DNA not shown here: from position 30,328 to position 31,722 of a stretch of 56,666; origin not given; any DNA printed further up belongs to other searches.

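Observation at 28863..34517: Copper-handling island: an MbnP/MbnH-type pair next to a multicopper oxidase-ZIP-cytochrome c unit, with no methanobactin or TonB genes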

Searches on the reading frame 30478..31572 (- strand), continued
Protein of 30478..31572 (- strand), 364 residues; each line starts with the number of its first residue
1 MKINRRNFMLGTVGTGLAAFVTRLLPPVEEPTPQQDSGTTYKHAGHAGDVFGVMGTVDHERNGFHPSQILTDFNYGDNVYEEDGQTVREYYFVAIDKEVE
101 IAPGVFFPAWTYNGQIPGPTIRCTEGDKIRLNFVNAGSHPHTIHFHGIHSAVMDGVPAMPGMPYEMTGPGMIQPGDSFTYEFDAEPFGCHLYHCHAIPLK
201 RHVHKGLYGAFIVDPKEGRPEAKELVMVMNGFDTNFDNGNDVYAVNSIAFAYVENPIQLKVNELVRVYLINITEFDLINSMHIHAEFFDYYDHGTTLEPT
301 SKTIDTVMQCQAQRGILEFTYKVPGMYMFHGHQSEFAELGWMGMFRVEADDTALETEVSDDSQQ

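Call 23: find_related_loci(query=A1, collection=genome_contigs, flank=10000)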
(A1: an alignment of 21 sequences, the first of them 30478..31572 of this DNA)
Query A1 (364 aa) in genome_contigs; peptide patterns used: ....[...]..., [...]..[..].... (x = any residue, [..] = any of these).
600 stretches matched a pattern (row limit reached: there are more); 595 encode a relative of the query (tblastn E <= 1e-3); the best 80 are kept; 80 distinct loci.
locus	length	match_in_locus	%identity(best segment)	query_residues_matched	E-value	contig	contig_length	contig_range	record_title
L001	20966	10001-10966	72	35-350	7e-161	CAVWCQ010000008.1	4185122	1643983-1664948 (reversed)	MAG: uncultured Chloroflexia bacterium isolate MFD03899.bin.2.186 genome assembly, contig: contig_6098, whole genome sho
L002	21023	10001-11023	62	5-351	1e-147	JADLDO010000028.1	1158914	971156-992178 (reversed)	MAG: Caldilineaceae bacterium isolate SJ28 c_000000499851, whole genome shotgun sequence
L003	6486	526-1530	63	4-347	6e-148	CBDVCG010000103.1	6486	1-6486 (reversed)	MAG TPA_asm: uncultured Anaerolineales bacterium isolate SRR22302367_binner13_Refined_69 genome assembly, contig: ERZ266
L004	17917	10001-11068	61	3-362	4e-147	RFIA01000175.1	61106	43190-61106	MAG: Chloroflexi bacterium isolate J064 k99_515286, whole genome shotgun sequence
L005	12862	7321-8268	65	42-363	7e-146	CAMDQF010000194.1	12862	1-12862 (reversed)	MAG: Litorilinea aerophila isolate ZH-03apr19-129 genome assembly, contig: ZH-03apr19-C8527, whole genome shotgun sequen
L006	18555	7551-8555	63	2-347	1e-145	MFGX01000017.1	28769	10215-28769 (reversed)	MAG: Candidatus Fraserbacteria bacterium RBG_16_55_9 RBG_16_scaffold_1472, whole genome shotgun sequence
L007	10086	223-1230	62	5-347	2e-145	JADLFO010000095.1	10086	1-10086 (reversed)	MAG: Caldilineaceae bacterium isolate SJ384 c_000000229429, whole genome shotgun sequence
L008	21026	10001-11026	62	5-351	5e-143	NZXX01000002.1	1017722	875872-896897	MAG: Anaerolineaceae bacterium isolate NAT290 MHASMcontig_908504, whole genome shotgun sequence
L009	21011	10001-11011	63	4-347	1e-142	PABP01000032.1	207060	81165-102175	MAG: Anaerolineaceae bacterium isolate NAT117 104627, whole genome shotgun sequence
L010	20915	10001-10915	65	53-362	2e-141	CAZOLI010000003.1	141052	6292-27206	MAG TPA_asm: uncultured Planctomycetia bacterium isolate SRP185896_co1_20 genome assembly, contig: NODE_11_length_141052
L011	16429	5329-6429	57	3-361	3e-141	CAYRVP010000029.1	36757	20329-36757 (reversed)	MAG TPA_asm: uncultured Caldilineaceae bacterium isolate SRP302447_co1_817 genome assembly, contig: NODE_3177_length_367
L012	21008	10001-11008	62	3-347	2e-140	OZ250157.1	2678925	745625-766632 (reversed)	MAG: Phototrophicaceae bacterium isolate f0c8da0c-1c53-4162-a4ba-129e81104a9f genome assembly, chromosome: 1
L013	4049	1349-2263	65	53-363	1e-143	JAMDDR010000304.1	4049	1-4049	MAG: Chloroflexota bacterium isolate FK_Sedi_B_Bin.13 NODE_97374_length_4049_cov_2.8233, whole genome shotgun sequence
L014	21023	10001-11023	61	23-347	1e-139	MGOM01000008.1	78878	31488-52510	MAG: Chloroflexi bacterium RBG_19FT_COMBO_62_14 rbg_19ft_combo_scaffold_111, whole genome shotgun sequence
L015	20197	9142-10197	59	3-361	3e-139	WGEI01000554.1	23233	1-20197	MAG: Anaerolineae bacterium isolate S146_30 k151_835353, whole genome shotgun sequence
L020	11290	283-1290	60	2-347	7e-138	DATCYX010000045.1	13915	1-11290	MAG TPA_asm: Anaerolineales bacterium isolate SMAG_U55 k141_165093, whole genome shotgun sequence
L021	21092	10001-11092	57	2-348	8e-137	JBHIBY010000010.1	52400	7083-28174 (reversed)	MAG: Anaerolineales bacterium isolate FS_3_bin.17 NODE_12_length_52400_cov_8.460674, whole genome shotgun sequence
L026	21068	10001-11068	58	2-347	9e-136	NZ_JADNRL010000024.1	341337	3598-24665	Halomonas sp. KAO NODE_135_length_341207_cov_25.723402, whole genome shotgun sequence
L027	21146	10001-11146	56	2-349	3e-135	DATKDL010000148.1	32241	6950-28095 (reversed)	MAG TPA_asm: Anaerolineales bacterium isolate SMAG_U14472 k141_1168688, whole genome shotgun sequence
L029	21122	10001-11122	55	3-354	4e-135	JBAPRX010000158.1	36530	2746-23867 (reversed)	MAG: Candidatus Promineifilaceae bacterium isolate MFD01065_ilm_asm_bin18 k127_303268, whole genome shotgun sequence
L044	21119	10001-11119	54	2-359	2e-132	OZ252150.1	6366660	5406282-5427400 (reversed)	MAG: Anaerolineales bacterium isolate ed016152-bc35-4daa-af1a-9bf7613e1c63 genome assembly, chromosome: 1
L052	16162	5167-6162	59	30-363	2e-131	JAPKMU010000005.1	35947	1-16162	MAG: Anaerolineae bacterium isolate RH21 NODE_5_length_35947_cov_1.414441:GC=0.558, whole genome shotgun sequence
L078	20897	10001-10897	62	42-347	8e-128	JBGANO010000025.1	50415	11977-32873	MAG: Anaerolineales bacterium isolate MAG_MBR_AS.75 MBRAS-75_NODE_25_length_50415_cov_25.105030, whole genome shotgun se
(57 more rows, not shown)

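Call 28: find_encoding_contigs(protein=P0001, flank=10000, max_places=3)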
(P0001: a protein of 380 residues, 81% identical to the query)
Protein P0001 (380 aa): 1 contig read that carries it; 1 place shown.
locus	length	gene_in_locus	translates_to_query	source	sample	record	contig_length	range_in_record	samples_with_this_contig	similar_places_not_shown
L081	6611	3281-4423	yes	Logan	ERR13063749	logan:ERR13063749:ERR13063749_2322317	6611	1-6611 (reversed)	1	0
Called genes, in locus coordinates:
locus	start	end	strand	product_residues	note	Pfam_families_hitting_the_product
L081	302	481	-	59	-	-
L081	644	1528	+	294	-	-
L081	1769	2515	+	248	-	PF13676:TIR_2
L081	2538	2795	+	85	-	PF00149:Metallophos, PF12850:Metallophos_2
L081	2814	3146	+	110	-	PF12850:Metallophos_2 (weak)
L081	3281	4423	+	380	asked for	PF07731:Cu-oxidase_2, PF07732:Cu-oxidase_3, PF07731:Cu-oxidase_2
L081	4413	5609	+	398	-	PF02535:Zip (weak)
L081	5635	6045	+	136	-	PF00034:Cytochrom_C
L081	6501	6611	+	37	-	?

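Call 29: find_encoding_contigs(protein=P0005, flank=10000, max_places=3)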
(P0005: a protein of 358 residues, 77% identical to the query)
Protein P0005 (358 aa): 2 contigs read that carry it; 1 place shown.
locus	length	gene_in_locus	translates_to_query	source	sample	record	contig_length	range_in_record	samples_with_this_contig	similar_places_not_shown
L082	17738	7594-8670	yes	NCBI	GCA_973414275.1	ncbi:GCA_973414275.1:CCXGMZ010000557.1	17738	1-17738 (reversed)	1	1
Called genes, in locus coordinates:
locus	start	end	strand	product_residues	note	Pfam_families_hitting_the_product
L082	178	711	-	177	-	PF02577:BFN_dom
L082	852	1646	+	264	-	PF03976:PPK2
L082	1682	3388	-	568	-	PF16655:PhoD_N, PF16656:Pur_ac_phosph_N (weak), PF09423:PhoD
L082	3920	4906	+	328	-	PF00753:Lactamase_B (faint)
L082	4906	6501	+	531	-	PF04675:DNA_ligase_A_N, PF01068:DNA_ligase_A_M, PF04679:DNA_ligase_A_C (weak)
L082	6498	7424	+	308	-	PF00294:PfkB, PF08543:Phos_pyr_kin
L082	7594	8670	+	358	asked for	PF07732:Cu-oxidase_3, PF07731:Cu-oxidase_2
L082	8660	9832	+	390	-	PF02535:Zip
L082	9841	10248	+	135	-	PF00034:Cytochrom_C, PF13442:Cytochrome_CBB3 (weak)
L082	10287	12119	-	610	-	PF00664:ABC_membrane, PF00005:ABC_tran, PF02463:SMC_N (weak)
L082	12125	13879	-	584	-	PF00664:ABC_membrane, PF00005:ABC_tran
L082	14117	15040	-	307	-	PF00781:DAGK_cat, PF19279:YegS_C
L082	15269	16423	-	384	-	PF00266:Aminotran_5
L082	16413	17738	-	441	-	?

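Call 30: find_encoding_contigs(protein=P0008, flank=10000, max_places=4)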
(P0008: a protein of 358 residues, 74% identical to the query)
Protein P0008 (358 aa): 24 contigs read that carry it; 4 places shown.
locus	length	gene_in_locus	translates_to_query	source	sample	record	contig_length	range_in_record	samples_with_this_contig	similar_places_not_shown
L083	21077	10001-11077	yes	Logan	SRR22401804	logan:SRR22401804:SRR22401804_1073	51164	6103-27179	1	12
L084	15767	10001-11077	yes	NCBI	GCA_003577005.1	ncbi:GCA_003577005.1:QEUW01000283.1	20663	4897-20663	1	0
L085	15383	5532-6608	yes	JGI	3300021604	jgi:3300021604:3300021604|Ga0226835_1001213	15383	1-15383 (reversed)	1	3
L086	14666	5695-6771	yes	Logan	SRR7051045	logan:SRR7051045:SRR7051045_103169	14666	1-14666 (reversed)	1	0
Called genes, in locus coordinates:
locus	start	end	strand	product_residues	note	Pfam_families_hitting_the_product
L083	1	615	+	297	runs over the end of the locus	-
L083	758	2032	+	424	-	-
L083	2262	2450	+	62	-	-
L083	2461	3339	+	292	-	-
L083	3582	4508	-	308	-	PF03413:PepSY (faint)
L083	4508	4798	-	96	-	-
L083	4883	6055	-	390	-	PF00672:HAMP, PF00512:HisKA, PF02518:HATPase_c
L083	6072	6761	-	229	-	PF00072:Response_reg, PF00486:Trans_reg_C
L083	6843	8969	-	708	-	PF12710:HAD (faint), PF00122:E1-E2_ATPase, PF08282:Hydrolase_3 (faint), PF00702:Hydrolase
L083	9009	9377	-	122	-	PF12802:MarR_2, PF12840:HTH_20, PF01022:HTH_5, PF09339:HTH_IclR (weak)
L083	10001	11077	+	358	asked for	PF07732:Cu-oxidase_3, PF07731:Cu-oxidase_2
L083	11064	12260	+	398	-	PF02535:Zip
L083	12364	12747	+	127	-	PF01022:HTH_5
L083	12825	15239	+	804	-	PF00403:HMA (faint), PF00122:E1-E2_ATPase, PF00702:Hydrolase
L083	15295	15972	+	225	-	PF13489:Methyltransf_23, PF01209:Ubie_methyltran, PF13847:Methyltransf_31, PF08241:Methyltransf_11, PF08242:Methyltransf_12, PF13649:Methyltransf_25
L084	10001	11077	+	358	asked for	PF07732:Cu-oxidase_3, PF07731:Cu-oxidase_2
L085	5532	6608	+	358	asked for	PF07732:Cu-oxidase_3, PF07731:Cu-oxidase_2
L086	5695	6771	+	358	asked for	PF07732:Cu-oxidase_3, PF07731:Cu-oxidase_2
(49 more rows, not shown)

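Call 38: search_protein_families(library=pfam, proteins=[L006:6860-7549:+, L009:12339-13076:+, L009:9350-9733:-, L003:2908-3870:-, L078:17107-19443:+, L021:2366-4048:+, L052:287-850:-, L020:2597-3187:+, L026:5915-6604:-], max_evalue=0.001)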
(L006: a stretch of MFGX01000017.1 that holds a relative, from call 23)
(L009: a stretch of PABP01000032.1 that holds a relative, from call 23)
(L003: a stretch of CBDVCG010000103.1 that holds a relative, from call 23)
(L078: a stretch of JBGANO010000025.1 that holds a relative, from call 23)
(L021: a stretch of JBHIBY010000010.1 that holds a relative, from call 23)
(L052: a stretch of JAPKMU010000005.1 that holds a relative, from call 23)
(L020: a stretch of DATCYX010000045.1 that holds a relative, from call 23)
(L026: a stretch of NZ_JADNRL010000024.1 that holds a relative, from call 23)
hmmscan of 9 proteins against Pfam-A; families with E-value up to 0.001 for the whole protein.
L006:6860-7549:+ (229 aa): 5 families
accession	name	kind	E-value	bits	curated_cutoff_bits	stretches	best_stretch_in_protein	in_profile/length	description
PF02742.21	Fe_dep_repr_C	-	1.4e-29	102.3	27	1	63-131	1-69/70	Iron dependent repressor, metal binding and dimerisation domain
PF04023.20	FeoA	-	1.4e-19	70.4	23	1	143-215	1-73/74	FeoA domain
PF01325.25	Fe_dep_repress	-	4.4e-19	68.9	26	1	3-60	3-60/60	Iron dependent repressor, N-terminal DNA binding domain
PF01047.28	MarR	-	5.9e-05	23.3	24.6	1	18-53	13-48/59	MarR family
PF12802.13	MarR_2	-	0.0004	20.9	27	0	14-56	12-54/61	MarR family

L009:12339-13076:+ (245 aa): 1 family
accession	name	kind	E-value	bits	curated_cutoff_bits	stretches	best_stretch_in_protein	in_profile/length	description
PF04264.18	YceI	-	1e-20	75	23.7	1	69-240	2-150/150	YceI-like domain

L009:9350-9733:- (127 aa): 4 families
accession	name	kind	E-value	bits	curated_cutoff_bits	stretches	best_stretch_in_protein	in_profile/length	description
PF01022.26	HTH_5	-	9.1e-14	51.5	22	1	51-97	1-47/47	Bacterial regulatory protein, arsR family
PF12802.13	MarR_2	-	1.1e-05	25.9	27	1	54-101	7-56/61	MarR family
PF13545.12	HTH_Crp_2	-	0.00039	20.8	27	1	63-105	20-59/70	Crp-like helix-turn-helix domain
PF02002.24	TFIIE_alpha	-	0.00045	20.5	22.9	0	42-123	3-91/105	TFIIE alpha subunit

L003:2908-3870:- (320 aa): 2 families
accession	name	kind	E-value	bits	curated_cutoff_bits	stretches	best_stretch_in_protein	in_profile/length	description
PF01545.26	Cation_efflux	-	1.1e-44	153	26.6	1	43-227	2-194/198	Cation efflux family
PF16916.11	ZT_dimer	-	5e-08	33.3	26.7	1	235-310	1-76/78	Dimerisation domain of Zinc Transporter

L078:17107-19443:+ (778 aa): 3 families
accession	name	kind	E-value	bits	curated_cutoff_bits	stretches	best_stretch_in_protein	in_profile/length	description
PF00122.25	E1-E2_ATPase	-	9.2e-57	191.9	28.1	1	269-448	2-181/181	E1-E2 ATPase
PF00702.32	Hydrolase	-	2.7e-35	122.9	26.4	1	465-684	2-190/191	haloacid dehalogenase-like hydrolase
PF00403.32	HMA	-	3.5e-11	43.8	24.8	1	86-145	3-62/62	Heavy-metal-associated domain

L021:2366-4048:+ (560 aa): 8 families
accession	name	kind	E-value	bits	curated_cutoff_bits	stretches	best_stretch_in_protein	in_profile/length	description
PF07992.20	Pyr_redox_2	-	1.4e-62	212.2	26.1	1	98-416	1-291/291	Pyridine nucleotide-disulphide oxidoreductase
PF02852.28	Pyr_redox_dim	-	2e-33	115.3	25.3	1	436-544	1-109/110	Pyridine nucleotide-disulphide oxidoreductase, dimerisation domain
PF13738.12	Pyr_redox_3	-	4.3e-15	56.2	30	1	217-400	116-305/305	Pyridine nucleotide-disulphide oxidoreductase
PF00070.33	Pyr_redox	-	1.6e-13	51.4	22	1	266-338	2-74/82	Pyridine nucleotide-disulphide oxidoreductase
PF12831.13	FAD_oxidored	-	2e-08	34.4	27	1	99-142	1-45/416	FAD dependent oxidoreductase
PF00403.32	HMA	-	5.7e-07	30.3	24.8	1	9-68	2-61/62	Heavy-metal-associated domain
PF01134.28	GIDA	-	1.7e-06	27.8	22.1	1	99-151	1-49/391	Glucose inhibited division protein A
PF03486.20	HI0933_like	-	0.00053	20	50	0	99-131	2-34/244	HI0933-like protein Rossmann domain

L052:287-850:- (187 aa): 1 family
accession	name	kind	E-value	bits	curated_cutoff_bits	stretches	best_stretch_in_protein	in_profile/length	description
PF04314.18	PCuAC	-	2.1e-32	111.7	29.4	1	75-176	10-109/109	Copper chaperone PCu(A)C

L020:2597-3187:+ (196 aa): 2 families
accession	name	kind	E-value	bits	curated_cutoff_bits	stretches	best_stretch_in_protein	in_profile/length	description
PF04140.19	ICMT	-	2e-13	51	24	1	92-175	8-94/95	Isoprenylcysteine carboxyl methyltransferase (ICMT) family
PF04191.18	PEMT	-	2.1e-13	51.1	25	1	83-180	4-104/105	Phospholipid methyltransferase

L026:5915-6604:- (229 aa): 4 families
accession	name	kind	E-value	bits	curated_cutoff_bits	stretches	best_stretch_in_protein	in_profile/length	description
PF13462.12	Thioredoxin_4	-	1.9e-25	90.4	23.2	1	55-215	5-163/165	Thioredoxin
PF01323.26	DSBA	-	9.5e-14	52.1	25.6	1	66-209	1-181/191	DSBA-like thioredoxin domain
PF13743.12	Thioredoxin_5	-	1.8e-05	25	27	0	147-199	111-164/186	Thioredoxin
PF00085.26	Thioredoxin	-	7.8e-05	23.1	23.5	0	64-99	19-54/103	Thioredoxin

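Call 57: search_protein_families(library=ncbifam, proteins=[L006:6860-7549:+, L044:9256-9954:+, L027:9255-9947:+, L014:9199-9906:+, L029:9258-9968:+], max_evalue=0.001)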
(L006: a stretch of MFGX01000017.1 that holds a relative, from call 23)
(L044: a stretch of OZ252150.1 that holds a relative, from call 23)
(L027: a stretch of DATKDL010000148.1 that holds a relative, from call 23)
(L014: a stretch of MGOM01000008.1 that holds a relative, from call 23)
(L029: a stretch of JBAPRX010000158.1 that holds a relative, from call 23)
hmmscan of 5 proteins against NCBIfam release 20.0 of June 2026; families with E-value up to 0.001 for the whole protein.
L006:6860-7549:+ (229 aa): 4 families
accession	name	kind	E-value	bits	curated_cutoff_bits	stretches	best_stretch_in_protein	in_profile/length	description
NF047407.1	TransRegMntRTherm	equivalog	1.9e-60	204.4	350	1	3-216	7-225/227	manganese-dependent transcriptional regulator MntR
NF053665.1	TransRegDtxRActin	equivalog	5.4e-30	104.6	290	1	5-187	7-202/233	iron-dependent transcriptional repressor DtxR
NF003025.0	PRK03902.1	equivalog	9.2e-22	77.6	138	1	1-118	1-117/142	transcriptional regulator MntR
NF008273.0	PRK11050.1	equivalog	5.8e-21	74.8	153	1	3-110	35-141/156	manganese-binding transcriptional regulator MntR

L044:9256-9954:+ (232 aa): 4 families
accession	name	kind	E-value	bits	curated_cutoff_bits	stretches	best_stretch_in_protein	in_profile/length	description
NF047407.1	TransRegMntRTherm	equivalog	2.7e-66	223.5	350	1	10-229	5-224/227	manganese-dependent transcriptional regulator MntR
NF053665.1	TransRegDtxRActin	equivalog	3.4e-25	88.8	290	1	11-197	4-200/233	iron-dependent transcriptional repressor DtxR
NF003025.0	PRK03902.1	equivalog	1.8e-13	50.7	138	1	13-127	4-115/142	transcriptional regulator MntR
NF008273.0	PRK11050.1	equivalog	5.4e-13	48.9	153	1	13-120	36-140/156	manganese-binding transcriptional regulator MntR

L027:9255-9947:+ (230 aa): 4 families
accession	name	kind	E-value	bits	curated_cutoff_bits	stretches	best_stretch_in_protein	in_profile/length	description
NF047407.1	TransRegMntRTherm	equivalog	2.6e-66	223.5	350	1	2-221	3-223/227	manganese-dependent transcriptional regulator MntR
NF053665.1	TransRegDtxRActin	equivalog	1.3e-29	103.4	290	1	4-221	3-230/233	iron-dependent transcriptional repressor DtxR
NF003025.0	PRK03902.1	equivalog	3.2e-19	69.4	138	1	5-121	2-115/142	transcriptional regulator MntR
NF008273.0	PRK11050.1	equivalog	9.7e-14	51.3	153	1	7-116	36-142/156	manganese-binding transcriptional regulator MntR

L014:9199-9906:+ (235 aa): 4 families
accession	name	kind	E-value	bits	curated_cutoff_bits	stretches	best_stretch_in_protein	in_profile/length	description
NF047407.1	TransRegMntRTherm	equivalog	2.7e-59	200.6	350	1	7-222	9-223/227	manganese-dependent transcriptional regulator MntR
NF053665.1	TransRegDtxRActin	equivalog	8.7e-26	90.8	290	1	10-222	10-230/233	iron-dependent transcriptional repressor DtxR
NF003025.0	PRK03902.1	equivalog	1.4e-14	54.3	138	1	4-126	2-119/142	transcriptional regulator MntR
NF008273.0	PRK11050.1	equivalog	1.4e-14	54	153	1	8-115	38-140/156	manganese-binding transcriptional regulator MntR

L029:9258-9968:+ (236 aa): 4 families
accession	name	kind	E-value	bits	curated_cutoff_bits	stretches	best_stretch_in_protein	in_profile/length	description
NF047407.1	TransRegMntRTherm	equivalog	9.7e-60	202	350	1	21-236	7-226/227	manganese-dependent transcriptional regulator MntR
NF053665.1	TransRegDtxRActin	equivalog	3.9e-29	101.7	290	1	23-233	7-230/233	iron-dependent transcriptional repressor DtxR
NF003025.0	PRK03902.1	equivalog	1.2e-19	70.7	138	1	22-139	4-120/142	transcriptional regulator MntR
NF008273.0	PRK11050.1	equivalog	7.9e-16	58.1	153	1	13-132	27-145/156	manganese-binding transcriptional regulator MntR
